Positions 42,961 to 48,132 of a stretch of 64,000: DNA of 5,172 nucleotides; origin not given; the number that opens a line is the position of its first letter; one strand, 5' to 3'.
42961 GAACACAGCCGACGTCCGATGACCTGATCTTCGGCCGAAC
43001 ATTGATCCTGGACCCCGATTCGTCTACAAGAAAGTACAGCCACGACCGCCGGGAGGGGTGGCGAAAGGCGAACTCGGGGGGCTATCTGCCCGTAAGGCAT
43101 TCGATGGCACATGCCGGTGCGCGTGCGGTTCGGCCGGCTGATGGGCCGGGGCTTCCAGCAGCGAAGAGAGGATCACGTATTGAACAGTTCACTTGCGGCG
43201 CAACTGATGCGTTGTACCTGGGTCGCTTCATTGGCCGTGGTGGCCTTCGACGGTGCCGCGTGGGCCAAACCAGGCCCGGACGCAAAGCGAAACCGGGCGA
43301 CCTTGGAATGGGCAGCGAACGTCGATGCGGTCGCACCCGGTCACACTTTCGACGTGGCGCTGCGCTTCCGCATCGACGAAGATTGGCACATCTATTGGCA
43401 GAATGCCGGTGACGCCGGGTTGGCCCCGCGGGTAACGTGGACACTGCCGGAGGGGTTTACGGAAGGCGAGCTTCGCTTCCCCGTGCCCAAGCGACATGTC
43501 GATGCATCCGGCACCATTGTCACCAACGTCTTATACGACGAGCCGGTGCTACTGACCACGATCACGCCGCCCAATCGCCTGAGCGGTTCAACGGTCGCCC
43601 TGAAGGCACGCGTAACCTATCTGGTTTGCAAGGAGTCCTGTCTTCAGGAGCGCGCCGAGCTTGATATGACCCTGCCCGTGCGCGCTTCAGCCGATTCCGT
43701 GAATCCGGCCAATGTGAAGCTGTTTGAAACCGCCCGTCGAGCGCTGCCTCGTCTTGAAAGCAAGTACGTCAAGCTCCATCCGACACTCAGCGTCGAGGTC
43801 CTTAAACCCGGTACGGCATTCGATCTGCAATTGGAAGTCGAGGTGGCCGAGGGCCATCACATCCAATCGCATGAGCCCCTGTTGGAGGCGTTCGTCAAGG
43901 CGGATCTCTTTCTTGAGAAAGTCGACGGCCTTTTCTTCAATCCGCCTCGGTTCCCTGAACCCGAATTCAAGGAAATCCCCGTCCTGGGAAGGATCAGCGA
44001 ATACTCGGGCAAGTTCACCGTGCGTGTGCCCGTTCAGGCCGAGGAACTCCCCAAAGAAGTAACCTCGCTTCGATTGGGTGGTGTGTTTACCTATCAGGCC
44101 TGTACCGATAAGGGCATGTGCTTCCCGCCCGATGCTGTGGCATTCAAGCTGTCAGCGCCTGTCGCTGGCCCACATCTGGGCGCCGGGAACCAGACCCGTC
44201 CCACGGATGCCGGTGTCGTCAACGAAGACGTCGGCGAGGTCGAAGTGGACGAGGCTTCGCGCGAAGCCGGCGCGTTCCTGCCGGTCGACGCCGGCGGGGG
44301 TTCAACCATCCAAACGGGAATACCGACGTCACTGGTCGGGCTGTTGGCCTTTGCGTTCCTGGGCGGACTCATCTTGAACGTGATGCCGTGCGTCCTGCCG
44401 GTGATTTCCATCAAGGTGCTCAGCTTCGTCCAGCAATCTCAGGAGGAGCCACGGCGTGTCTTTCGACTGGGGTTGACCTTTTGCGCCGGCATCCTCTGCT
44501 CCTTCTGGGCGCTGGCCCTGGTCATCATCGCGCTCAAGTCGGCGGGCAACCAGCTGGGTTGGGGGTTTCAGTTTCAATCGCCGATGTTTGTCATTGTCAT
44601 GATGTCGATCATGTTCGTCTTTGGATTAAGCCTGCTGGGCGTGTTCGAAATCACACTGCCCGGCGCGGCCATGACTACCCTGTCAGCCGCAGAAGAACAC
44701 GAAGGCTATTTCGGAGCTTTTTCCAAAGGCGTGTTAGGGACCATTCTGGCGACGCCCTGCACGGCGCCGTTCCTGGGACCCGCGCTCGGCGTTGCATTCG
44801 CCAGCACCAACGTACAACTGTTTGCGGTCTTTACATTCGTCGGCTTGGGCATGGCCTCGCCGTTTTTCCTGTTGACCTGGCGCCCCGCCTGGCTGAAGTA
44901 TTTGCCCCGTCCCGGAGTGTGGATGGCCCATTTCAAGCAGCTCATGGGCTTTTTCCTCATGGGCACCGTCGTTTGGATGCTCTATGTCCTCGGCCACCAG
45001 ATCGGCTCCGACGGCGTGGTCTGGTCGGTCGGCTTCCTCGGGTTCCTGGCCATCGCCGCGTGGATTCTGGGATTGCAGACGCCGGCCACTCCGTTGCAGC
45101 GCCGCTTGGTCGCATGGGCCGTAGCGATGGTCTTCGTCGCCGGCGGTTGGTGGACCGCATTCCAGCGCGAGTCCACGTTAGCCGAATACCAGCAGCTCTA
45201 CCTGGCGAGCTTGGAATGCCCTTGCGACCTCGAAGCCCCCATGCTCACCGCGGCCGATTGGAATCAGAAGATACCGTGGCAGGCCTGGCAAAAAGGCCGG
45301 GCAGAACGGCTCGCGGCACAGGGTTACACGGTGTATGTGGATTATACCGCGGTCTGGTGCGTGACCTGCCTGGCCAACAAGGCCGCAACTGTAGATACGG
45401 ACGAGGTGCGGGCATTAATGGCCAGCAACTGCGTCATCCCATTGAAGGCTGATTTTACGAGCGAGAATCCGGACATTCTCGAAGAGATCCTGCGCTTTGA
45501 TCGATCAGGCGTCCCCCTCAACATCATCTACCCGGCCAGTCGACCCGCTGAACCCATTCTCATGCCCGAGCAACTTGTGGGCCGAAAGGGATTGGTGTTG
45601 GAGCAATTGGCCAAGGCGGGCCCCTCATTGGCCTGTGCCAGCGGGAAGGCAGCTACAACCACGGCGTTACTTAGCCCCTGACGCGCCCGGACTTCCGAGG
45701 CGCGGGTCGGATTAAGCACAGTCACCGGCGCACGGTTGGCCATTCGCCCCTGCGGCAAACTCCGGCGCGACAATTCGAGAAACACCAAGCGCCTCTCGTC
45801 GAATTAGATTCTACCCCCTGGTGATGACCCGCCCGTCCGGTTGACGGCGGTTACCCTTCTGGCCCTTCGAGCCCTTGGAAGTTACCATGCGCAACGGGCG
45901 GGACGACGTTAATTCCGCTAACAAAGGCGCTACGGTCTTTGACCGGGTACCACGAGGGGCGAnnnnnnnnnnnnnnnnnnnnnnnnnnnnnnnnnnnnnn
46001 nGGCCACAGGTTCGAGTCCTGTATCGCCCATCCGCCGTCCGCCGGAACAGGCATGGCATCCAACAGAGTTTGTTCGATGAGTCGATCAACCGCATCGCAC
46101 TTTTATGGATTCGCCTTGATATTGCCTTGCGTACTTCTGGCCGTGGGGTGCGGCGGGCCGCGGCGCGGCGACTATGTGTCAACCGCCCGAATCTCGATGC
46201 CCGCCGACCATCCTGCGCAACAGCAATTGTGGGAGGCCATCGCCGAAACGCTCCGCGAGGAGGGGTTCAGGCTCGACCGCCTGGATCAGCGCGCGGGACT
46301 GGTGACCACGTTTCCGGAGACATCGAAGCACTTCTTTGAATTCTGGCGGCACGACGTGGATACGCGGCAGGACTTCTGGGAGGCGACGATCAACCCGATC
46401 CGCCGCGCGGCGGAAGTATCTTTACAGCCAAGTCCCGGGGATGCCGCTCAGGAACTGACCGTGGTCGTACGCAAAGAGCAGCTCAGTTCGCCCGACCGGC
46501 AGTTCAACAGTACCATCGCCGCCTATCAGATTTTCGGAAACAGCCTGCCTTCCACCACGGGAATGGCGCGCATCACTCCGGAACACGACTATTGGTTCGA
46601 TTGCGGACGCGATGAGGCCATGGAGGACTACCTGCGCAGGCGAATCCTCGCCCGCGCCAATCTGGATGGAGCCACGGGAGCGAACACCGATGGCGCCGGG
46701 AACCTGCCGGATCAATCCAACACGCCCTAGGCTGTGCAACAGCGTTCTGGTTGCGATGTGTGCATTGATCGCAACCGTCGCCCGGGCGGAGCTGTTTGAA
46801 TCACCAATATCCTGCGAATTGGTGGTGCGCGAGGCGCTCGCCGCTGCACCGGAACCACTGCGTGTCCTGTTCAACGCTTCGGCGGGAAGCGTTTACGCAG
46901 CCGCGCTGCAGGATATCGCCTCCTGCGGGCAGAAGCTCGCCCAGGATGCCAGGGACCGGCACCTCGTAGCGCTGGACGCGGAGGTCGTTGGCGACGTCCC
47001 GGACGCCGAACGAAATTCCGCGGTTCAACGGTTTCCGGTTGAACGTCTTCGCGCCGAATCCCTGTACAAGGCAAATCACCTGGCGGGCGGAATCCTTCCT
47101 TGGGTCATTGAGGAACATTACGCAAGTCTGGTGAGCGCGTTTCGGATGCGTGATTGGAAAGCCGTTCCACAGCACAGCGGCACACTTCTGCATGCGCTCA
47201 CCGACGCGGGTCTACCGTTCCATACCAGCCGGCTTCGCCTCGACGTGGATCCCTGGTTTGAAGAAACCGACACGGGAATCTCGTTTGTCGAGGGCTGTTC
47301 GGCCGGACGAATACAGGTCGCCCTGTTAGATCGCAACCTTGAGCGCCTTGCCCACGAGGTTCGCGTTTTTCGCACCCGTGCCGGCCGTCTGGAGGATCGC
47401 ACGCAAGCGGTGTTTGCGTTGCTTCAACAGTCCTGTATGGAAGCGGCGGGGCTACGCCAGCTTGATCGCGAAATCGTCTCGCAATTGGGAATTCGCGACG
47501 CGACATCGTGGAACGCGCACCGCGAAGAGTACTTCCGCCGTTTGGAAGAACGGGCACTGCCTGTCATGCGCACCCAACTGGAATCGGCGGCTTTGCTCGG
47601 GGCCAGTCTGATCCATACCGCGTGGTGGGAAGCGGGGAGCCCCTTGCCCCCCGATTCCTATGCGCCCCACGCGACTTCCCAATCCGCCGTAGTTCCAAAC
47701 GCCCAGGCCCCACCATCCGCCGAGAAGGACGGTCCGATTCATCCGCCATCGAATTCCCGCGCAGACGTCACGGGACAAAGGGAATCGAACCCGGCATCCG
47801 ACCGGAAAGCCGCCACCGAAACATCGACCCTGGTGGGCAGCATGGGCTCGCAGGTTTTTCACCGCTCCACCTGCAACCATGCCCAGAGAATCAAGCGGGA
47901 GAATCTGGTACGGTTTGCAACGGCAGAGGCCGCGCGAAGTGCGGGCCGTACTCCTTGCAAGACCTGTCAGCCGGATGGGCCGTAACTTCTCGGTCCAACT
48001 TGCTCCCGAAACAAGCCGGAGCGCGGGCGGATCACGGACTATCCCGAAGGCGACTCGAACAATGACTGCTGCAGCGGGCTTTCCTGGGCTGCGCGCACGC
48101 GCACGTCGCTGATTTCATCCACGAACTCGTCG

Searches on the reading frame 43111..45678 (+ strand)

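Call 19: search_protein_families(library=pfam, proteins=[window:43111-45678:+], max_evalue=0.001)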
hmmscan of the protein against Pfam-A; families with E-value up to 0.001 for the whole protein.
window:43111-45678:+ (856 aa): 3 families
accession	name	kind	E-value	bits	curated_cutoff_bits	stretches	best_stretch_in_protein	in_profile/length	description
PF11412.14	DsbD_N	-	1.5e-30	106.1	25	2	69-187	11-117/119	Thiol:disulfide interchange protein DsbD, N-terminal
PF02683.22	DsbD_TM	-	1.9e-23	83.4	27.1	1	412-624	5-215/219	Cytochrome C biogenesis protein transmembrane domain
PF13899.12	Thioredoxin_7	-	4.4e-12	46.4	27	1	723-808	2-82/83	Thioredoxin-like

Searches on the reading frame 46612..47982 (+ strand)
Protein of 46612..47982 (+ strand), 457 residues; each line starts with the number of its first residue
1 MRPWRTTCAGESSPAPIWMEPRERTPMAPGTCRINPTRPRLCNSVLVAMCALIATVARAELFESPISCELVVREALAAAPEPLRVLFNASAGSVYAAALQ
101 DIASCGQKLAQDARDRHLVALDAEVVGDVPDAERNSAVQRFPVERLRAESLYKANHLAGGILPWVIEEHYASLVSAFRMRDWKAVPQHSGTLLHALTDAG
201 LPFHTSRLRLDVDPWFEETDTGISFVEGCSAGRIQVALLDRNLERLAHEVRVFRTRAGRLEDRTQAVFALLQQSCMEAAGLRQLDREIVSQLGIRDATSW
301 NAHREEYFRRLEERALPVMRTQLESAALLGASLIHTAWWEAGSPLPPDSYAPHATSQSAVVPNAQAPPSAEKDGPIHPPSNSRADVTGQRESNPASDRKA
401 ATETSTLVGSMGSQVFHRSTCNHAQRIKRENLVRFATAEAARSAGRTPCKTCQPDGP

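Call 19: search_protein_families(library=pfam, proteins=[window:46612-47982:+], max_evalue=0.001)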
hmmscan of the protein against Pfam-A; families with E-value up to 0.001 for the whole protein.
window:46612-47982:+ (457 aa): 1 family
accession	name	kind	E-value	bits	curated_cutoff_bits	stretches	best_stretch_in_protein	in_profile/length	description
PF02805.21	Ada_Zn_binding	-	2.6e-07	31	23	1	397-455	8-65/65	Metal binding domain of Ada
